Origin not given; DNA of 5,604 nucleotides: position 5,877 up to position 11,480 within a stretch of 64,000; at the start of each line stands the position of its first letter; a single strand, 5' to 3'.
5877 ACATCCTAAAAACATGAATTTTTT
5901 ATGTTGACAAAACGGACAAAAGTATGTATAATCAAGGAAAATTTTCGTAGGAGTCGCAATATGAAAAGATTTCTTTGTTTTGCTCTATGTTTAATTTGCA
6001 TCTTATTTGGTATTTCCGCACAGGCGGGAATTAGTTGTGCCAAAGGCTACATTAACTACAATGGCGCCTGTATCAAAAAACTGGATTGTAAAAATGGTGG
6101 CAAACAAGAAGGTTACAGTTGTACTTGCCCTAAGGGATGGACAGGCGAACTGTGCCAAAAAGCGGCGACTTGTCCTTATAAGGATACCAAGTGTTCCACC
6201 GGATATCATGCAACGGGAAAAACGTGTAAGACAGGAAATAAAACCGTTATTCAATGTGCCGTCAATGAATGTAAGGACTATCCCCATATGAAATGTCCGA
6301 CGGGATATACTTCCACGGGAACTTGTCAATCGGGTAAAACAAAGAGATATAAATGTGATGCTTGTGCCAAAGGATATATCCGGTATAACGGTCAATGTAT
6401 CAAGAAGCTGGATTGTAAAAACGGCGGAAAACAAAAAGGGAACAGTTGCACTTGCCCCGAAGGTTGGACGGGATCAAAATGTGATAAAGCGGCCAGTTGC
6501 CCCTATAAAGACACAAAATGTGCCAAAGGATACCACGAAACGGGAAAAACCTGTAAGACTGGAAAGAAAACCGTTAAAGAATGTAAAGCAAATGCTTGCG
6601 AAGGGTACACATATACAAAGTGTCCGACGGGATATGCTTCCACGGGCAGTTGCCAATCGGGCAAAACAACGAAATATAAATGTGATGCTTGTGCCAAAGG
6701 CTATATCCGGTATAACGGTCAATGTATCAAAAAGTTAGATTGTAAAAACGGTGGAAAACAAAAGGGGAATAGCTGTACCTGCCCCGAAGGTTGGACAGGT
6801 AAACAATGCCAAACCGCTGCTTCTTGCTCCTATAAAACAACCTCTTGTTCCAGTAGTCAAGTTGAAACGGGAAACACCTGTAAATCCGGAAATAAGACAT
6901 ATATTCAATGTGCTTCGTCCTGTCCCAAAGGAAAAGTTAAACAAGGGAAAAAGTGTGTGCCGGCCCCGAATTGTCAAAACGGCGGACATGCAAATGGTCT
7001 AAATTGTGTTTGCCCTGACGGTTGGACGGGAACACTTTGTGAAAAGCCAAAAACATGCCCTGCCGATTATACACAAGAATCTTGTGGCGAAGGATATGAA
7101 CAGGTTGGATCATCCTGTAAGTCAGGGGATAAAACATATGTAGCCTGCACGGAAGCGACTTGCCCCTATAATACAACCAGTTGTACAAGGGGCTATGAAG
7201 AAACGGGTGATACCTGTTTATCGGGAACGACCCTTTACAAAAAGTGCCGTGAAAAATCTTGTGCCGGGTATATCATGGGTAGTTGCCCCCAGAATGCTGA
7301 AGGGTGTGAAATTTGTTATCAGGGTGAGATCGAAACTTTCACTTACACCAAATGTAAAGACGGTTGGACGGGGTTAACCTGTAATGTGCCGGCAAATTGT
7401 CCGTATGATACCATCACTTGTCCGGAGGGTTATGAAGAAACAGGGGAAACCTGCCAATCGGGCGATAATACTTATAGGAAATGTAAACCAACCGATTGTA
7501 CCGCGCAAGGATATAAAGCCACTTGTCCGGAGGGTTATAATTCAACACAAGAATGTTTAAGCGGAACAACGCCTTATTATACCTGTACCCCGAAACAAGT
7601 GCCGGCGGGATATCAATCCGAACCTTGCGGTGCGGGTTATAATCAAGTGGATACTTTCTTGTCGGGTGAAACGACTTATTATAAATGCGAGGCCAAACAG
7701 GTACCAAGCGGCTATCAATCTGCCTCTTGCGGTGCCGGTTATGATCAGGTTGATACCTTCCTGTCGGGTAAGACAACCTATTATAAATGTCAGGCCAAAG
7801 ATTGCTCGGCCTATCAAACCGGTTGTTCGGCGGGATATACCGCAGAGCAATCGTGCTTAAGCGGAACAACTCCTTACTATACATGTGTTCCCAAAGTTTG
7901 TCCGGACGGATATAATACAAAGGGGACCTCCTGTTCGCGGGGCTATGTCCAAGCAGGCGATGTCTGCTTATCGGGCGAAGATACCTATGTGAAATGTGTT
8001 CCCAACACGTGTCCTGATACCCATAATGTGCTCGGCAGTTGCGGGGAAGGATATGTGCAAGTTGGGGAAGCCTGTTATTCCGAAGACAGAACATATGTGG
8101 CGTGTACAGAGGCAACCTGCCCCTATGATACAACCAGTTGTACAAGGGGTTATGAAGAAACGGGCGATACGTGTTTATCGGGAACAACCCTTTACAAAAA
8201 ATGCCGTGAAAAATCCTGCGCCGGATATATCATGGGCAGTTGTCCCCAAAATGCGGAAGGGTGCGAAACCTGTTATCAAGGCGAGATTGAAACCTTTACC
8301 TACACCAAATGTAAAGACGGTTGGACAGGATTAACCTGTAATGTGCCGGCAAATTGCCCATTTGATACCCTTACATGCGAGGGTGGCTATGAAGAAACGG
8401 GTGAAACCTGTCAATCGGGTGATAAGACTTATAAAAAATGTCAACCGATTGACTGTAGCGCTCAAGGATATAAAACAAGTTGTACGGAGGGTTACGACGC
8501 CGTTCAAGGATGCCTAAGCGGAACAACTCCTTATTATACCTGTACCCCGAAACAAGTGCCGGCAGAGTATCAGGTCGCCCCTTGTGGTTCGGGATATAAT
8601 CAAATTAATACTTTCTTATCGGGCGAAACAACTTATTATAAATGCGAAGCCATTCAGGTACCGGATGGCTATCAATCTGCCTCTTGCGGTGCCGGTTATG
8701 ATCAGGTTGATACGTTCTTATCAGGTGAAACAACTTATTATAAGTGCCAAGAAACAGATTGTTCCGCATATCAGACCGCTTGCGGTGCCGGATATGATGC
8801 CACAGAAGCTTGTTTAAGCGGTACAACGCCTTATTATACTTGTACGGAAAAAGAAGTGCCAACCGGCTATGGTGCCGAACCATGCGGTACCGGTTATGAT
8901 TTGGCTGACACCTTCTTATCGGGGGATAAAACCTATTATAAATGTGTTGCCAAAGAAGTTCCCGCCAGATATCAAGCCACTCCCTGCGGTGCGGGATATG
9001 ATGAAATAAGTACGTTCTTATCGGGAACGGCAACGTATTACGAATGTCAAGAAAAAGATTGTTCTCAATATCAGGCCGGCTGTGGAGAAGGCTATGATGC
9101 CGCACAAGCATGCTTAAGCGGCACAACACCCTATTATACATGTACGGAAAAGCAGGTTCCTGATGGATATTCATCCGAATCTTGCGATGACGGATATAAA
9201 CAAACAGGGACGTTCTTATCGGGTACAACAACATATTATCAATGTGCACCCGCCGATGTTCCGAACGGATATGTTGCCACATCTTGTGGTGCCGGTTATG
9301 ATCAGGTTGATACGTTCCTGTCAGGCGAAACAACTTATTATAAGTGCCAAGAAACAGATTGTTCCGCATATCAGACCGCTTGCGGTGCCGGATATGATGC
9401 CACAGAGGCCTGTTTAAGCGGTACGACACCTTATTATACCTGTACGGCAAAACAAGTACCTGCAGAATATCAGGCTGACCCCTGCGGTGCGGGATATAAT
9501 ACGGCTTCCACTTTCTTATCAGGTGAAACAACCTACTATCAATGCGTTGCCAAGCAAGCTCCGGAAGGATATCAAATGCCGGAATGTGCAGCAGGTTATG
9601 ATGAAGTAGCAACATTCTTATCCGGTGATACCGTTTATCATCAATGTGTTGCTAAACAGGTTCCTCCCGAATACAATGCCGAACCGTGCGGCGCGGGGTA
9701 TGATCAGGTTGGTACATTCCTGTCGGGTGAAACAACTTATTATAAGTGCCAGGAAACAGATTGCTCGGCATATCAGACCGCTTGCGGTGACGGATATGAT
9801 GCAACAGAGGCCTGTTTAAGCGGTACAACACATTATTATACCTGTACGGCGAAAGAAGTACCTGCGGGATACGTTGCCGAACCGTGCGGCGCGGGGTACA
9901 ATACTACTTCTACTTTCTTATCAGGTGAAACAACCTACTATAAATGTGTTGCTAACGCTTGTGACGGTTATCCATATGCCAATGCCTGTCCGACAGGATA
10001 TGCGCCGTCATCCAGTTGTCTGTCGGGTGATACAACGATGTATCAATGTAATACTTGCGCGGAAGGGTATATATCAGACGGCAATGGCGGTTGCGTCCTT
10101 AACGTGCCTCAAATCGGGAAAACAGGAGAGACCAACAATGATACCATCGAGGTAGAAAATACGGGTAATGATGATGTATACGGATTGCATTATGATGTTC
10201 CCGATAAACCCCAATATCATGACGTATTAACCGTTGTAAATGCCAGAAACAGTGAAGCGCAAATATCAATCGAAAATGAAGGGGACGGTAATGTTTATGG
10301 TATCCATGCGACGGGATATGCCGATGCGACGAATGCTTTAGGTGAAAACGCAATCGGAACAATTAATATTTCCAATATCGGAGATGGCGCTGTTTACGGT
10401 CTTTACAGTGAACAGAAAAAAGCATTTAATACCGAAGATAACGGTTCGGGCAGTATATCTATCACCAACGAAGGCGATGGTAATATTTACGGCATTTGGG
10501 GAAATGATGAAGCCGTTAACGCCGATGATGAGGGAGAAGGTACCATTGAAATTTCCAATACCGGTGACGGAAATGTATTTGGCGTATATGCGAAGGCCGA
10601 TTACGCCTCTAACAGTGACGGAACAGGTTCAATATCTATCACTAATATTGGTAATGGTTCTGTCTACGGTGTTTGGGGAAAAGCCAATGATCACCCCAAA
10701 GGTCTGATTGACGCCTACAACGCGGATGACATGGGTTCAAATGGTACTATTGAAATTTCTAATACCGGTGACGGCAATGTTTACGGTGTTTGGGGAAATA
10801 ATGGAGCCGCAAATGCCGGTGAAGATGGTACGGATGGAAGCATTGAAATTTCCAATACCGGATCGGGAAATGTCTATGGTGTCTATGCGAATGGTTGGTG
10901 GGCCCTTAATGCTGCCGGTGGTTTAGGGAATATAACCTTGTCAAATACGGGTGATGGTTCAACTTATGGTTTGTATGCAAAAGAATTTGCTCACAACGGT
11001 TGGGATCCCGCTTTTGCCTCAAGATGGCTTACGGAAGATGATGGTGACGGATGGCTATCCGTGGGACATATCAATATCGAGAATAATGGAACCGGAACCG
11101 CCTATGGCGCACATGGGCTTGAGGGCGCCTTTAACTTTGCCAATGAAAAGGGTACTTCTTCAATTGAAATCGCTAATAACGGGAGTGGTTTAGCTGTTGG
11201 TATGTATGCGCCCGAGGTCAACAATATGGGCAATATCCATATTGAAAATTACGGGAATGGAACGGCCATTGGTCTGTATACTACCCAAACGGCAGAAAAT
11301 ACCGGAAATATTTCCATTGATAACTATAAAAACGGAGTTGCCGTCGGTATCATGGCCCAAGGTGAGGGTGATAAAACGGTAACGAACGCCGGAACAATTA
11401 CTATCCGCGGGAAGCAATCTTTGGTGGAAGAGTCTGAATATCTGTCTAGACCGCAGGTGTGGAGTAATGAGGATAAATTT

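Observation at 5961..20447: Giant ~4,800-aa autotransporter with a cysteine-packed passenger, which conflicts with classical type Va secretion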

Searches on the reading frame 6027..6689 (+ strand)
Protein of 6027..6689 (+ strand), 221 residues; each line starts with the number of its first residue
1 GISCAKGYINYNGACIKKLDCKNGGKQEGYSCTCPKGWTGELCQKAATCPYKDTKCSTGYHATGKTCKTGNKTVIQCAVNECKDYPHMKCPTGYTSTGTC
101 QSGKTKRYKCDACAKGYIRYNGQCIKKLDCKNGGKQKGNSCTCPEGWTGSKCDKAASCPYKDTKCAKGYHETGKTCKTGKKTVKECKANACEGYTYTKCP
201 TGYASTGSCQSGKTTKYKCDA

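Call 52: predict_structure(alignment_id=A3)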
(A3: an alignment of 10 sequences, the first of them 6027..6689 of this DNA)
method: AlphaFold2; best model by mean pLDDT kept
length: 221 residues; sequences in the alignment: 10
mean_pLDDT: 90.2   pTM: 0.51
mean pLDDT of the five models: 90.2, 90.2, 89.8, 89.5, 88.9
residues with pLDDT >= 90: 147; 70-90: 72; 50-70: 2; < 50: 0
segments of 3 or more residues with pLDDT < 50: none
pLDDT, mean of each block of 10 residues (from residue 1): 85 92 94 95 94 88 92 91 89 94 89 95 94 94 95 94 85 91 87 81 87 82 84
secondary structure, 60 per line:
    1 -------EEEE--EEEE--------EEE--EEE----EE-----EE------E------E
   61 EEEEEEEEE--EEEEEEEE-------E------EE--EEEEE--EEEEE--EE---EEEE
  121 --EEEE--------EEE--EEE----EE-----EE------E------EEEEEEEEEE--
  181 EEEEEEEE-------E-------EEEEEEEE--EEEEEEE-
elements in order: E8-11 E14-17 E26-28 E31-33 E60-69 E72-79 E98-102 E105-109 E117-120 E123-126 E135-137 E140-142 E169-178 E181-188 E204-211 E214-220
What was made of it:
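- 6027..7040 (+): Basic distal tip, aa 23-360. It consists of three 109-aa units, each one 6-Cys EGF plus two 4-Cys modules, followed by a fourth canonical EGF. Residues 23-352 have net charge +38 and pI 9.2. AF2 model of aa 23-243 has pLDDT 90.2 and is all beta-hairpins (call 52).
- On EGF-like domain superfamily: The AF2 model of aa 23-243 has pLDDT 90.2 (call 52).
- The AF2 model has pLDDT 90.2 and is all beta-hairpin (call 52).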

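Call 55: fold_search(model_id=the predicted structure, library=pdb)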
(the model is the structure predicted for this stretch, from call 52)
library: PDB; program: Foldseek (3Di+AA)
matches with E <= 10: 180; with E <= 0.001: 3
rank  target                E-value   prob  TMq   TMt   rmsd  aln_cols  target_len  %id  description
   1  6pog_B                1.9e-04  1.00  0.31  0.30  15.3       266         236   15  Crystal structure of the NELL2 EGF1-6-Robo3 FN1 complex (released 2020-05-06)
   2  9b3n_A                3.4e-04  0.99  0.23  0.25  14.0       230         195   19  Human Notch-1 EGFs 20-24 (released 2024-10-16)
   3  9oz8_B                5.0e-04  1.00  0.30  0.12  12.5       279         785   16  Cryo-EM structure of chicken NEL dimer bound with one human NICOL. (released 2026-02-25)
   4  5uk5_A                1.5e-03  0.98  0.21  0.22  11.7       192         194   20  Complex of Notch1(EGF8-12) bound to Jagged1(N-EGF3) (released 2017-03-08)
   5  5fm9                  2.0e-03  0.99  0.19  0.25  16.2       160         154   25  human Notch 1, EGF 4-7 (released 2016-04-20)
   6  5fma_B                2.8e-03  0.97  0.18  0.25  15.5       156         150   26  human Notch 1, EGF 4-7 (released 2016-04-13)
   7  5fma_A                3.4e-03  0.96  0.18  0.24  15.7       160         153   27  human Notch 1, EGF 4-7 (released 2016-04-13)
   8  4d90_B                8.8e-03  0.92  0.16  0.27  15.2       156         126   20  Crystal Structure of Del-1 EGF domains (released 2012-05-30)
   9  4xlw_C                1.3e-02  0.89  0.16  0.26  15.1       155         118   19  Complex of Notch1 (EGF11-13) bound to Delta-like 4 (N-EGF2) (released 2015-03-04)
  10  4xlw_E                1.4e-02  0.92  0.17  0.29  16.1       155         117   17  Complex of Notch1 (EGF11-13) bound to Delta-like 4 (N-EGF2) (released 2015-03-04)
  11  4neh_B                1.4e-02  0.47  0.17  0.08  18.0       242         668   14  An internal ligand-bound, metastable state of a leukocyte integrin, aXb2 (released 2014-01-15)
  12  4cud                  1.6e-02  0.84  0.16  0.26  13.2       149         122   21  Human Notch1 EGF domains 11-13 mutant fucosylated at T466 (released 2014-05-21)
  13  4cc0_A                2.5e-02  0.75  0.21  0.17   9.7       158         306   21  Notch ligand, Jagged-1, contains an N-terminal C2 domain (released 2013-11-27)
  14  4cue                  3.1e-02  0.87  0.18  0.28  14.2       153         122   20  Human Notch1 EGF domains 11-13 mutant T466V (released 2014-05-21)
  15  2vj3                  3.5e-02  0.77  0.18  0.27  14.3       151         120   21  Human Notch-1 EGFs 11-13 (released 2008-07-29)
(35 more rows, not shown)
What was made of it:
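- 6027..7040 (+): Foldseek top hits are NELL2 EGF1-6 and Notch1 EGF arrays (call 55).
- On EGF-like domain superfamily: Foldseek hits are NELL2 EGF1-6 (1.9e-4) and Notch1 EGF20-24 (3.4e-4) (call 55).
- Closest known: Eukaryotic tandem EGF-like arrays. Same: The predicted rod of beta-hairpin beads matches these structures (calls 52, 55).
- Foldseek finds NELL2, Notch1, Jagged and Del-1 EGF arrays, with a best E-value of 1.9e-4 (call 55). Fold hits are Notch, Jagged, NELL2 and Del-1 (call 55).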

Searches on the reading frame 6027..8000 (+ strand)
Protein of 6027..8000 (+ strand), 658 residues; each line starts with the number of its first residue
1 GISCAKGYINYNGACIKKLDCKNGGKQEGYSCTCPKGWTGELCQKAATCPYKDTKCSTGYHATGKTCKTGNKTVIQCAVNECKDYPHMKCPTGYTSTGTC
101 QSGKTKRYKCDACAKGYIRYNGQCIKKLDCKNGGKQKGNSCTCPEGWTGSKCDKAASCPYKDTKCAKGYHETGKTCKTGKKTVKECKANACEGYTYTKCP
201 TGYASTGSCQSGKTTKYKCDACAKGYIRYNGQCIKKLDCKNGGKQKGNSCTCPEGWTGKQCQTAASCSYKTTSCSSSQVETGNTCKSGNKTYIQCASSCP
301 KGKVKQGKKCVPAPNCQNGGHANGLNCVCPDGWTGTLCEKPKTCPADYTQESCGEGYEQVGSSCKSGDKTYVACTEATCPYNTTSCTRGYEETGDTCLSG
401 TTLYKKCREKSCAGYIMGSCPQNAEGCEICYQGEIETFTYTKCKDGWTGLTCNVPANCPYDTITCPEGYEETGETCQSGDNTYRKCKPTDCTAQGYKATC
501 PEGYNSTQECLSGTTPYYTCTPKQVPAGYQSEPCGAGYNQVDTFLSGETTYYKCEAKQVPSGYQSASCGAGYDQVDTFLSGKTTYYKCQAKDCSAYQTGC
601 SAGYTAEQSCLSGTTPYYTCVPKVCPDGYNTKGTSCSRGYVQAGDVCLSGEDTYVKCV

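Call 15: find_homologous_proteins(query=window:6027-8000:+, max_evalue=0.001)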
Query window:6027-8000:+ (658 aa): 4 proteins with E <= 0.001 among 5461 candidates.
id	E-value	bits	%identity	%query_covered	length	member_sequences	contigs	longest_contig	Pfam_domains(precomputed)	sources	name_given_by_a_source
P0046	2.7e-158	547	49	79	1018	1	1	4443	PF21700.4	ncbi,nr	ncbi:MAG: calcium-binding protein [Alphaproteobacteria bacterium]|nr:calcium-binding protein [Alphap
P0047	1.3e-42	165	32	73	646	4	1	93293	PF21700.4,PF25024.1,PF23301.2,PF21795.4,PF23106.2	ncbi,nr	ncbi:MAG: hypothetical protein IJ830_01555 [Alphaproteobacteria bacterium]|nr:hypothetical protein [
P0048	1.6e-19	88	34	30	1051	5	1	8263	PF27417.1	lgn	-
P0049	1.2e-8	52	30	39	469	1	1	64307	PF07974.20,PF25024.1,PF00008.34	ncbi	-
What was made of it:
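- On Calcium-binding EGF (cbEGF): The NCBI name 'calcium-binding protein' for relative P0046 (call 15) is therefore not supported for this protein.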

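Call 64: find_encoding_contigs(protein=P0048, flank=8000, max_places=2)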
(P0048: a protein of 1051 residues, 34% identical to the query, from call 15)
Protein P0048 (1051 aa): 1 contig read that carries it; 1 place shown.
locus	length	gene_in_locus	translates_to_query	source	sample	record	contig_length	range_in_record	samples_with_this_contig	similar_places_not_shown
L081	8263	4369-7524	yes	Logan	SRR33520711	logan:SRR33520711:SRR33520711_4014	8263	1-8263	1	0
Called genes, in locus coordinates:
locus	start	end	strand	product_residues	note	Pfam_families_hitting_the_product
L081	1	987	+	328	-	?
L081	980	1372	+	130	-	-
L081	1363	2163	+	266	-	PF13481:AAA_25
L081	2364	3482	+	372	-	PF13784:Fic_N, PF02661:Fic, PF21248:SoFic-like_C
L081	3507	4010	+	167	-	-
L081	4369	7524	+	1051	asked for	PF27417:BigA_3rd (weak)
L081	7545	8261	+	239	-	?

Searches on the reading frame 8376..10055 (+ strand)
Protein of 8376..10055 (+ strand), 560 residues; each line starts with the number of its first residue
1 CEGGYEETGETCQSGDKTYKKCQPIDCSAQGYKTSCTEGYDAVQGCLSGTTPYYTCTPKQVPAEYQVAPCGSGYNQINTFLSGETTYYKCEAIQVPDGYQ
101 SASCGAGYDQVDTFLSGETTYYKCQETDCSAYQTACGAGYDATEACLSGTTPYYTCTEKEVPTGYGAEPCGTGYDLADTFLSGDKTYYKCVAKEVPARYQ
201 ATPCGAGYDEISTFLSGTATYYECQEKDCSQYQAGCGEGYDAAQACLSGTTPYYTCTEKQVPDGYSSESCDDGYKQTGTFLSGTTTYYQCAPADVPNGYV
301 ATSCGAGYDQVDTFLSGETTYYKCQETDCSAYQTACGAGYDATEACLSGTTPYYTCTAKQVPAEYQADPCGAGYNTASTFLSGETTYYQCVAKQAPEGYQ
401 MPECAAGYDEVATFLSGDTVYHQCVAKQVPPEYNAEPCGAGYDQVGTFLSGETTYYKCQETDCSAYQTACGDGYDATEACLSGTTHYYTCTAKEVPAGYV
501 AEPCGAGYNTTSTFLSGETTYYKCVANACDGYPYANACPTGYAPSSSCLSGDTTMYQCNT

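Call 42: search_protein_representatives(protein=window:8376-10055:+)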
Query: 560 residues. Proteins with E-value up to 0.001 (for the whole library): 41; up to 1e-10: 18; up to 1e-30: 6. The best 41 are listed.
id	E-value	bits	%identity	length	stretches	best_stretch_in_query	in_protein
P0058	5.1e-198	676.4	58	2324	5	10-331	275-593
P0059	7.6e-73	263.0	47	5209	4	3-376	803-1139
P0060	1.3e-55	206.1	56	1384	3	437-542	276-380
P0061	1.7e-39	152.9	41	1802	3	1-353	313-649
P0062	1.3e-34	136.7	57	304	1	97-228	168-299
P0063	2.8e-32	129.1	41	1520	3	464-559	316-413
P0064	1.9e-26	109.9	54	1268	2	449-558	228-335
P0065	8.3e-25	104.4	69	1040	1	449-526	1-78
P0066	2.4e-23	99.6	43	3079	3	384-560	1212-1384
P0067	9.0e-21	91.1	54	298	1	257-349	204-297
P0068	6.5e-19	85.0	66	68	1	401-461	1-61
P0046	8.5e-19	84.6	38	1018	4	1-208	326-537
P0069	1.5e-18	83.8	42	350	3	234-358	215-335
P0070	2.2e-17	79.9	40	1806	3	419-559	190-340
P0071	4.4e-15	72.3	48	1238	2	435-559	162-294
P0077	7.6e-10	55.0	43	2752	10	433-560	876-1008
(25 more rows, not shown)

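Call 61: search_protein_families(library=pfam, proteins=[P0061, P0058], max_evalue=1)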
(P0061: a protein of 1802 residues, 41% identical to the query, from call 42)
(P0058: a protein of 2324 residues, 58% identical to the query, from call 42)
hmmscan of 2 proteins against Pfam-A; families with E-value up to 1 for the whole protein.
P0061 (1802 aa): 4 families
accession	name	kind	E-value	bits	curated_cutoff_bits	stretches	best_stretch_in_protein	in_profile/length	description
PF00082.27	Peptidase_S8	-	8.6e-40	137.3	21.8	1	905-1368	2-288/288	Subtilase family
PF23106.1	EGF_Teneurin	-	4.4e-08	33.5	24.3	1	194-221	3-30/30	Teneurin-like EGF domain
PF07974.19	EGF_2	-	0.0017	19.1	22.1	1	194-218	6-32/32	EGF-like domain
PF10683.14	DBD_Tnp_Hermes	-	0.075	13.2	20.5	0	337-352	26-41/68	Hermes transposase DNA-binding domain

P0058 (2324 aa): 3 families
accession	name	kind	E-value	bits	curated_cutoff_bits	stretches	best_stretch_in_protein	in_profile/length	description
PF21700.4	EGF_DL_JAG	-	0.074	13.6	27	1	1198-1211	10-23/26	Delta-like/Jagged, EGF-like domain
PF12796.13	Ank_2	-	0.22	12.6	27.3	0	32-84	33-87/90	Ankyrin repeats (3 copies)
PF23106.1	EGF_Teneurin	-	0.45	11.1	24.3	1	1191-1212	8-29/30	Teneurin-like EGF domain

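Call 73: search_protein_families(library=pfam, proteins=[P0077], max_evalue=1)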
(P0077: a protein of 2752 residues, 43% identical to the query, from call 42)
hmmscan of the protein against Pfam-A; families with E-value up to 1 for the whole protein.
P0077 (2752 aa): 1 family
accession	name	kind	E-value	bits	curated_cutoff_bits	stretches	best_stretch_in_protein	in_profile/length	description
PF12796.13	Ank_2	-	0.071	14.1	27.3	1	42-94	5-57/90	Ankyrin repeats (3 copies)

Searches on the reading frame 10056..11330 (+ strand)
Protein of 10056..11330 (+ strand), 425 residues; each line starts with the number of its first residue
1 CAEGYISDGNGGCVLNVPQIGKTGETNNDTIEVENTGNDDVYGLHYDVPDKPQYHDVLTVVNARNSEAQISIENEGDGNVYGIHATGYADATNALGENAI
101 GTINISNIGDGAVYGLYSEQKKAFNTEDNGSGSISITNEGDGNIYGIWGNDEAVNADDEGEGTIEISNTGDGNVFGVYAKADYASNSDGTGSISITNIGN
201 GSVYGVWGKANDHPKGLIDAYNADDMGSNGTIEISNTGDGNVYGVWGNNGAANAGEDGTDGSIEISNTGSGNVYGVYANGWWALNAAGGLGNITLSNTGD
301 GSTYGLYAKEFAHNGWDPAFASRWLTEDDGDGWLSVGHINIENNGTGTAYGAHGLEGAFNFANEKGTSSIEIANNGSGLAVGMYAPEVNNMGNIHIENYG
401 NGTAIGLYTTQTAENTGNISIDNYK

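Call 61: search_protein_families(library=pfam, proteins=[window:10056-11330:+], max_evalue=1)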
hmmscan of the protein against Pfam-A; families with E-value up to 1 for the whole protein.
window:10056-11330:+ (425 aa): 1 family
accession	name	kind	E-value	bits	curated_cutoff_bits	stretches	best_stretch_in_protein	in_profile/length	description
PF21765.4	CUB_A2MG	-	4e-09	37.2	27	0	61-90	24-53/62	A2MG, CUB domain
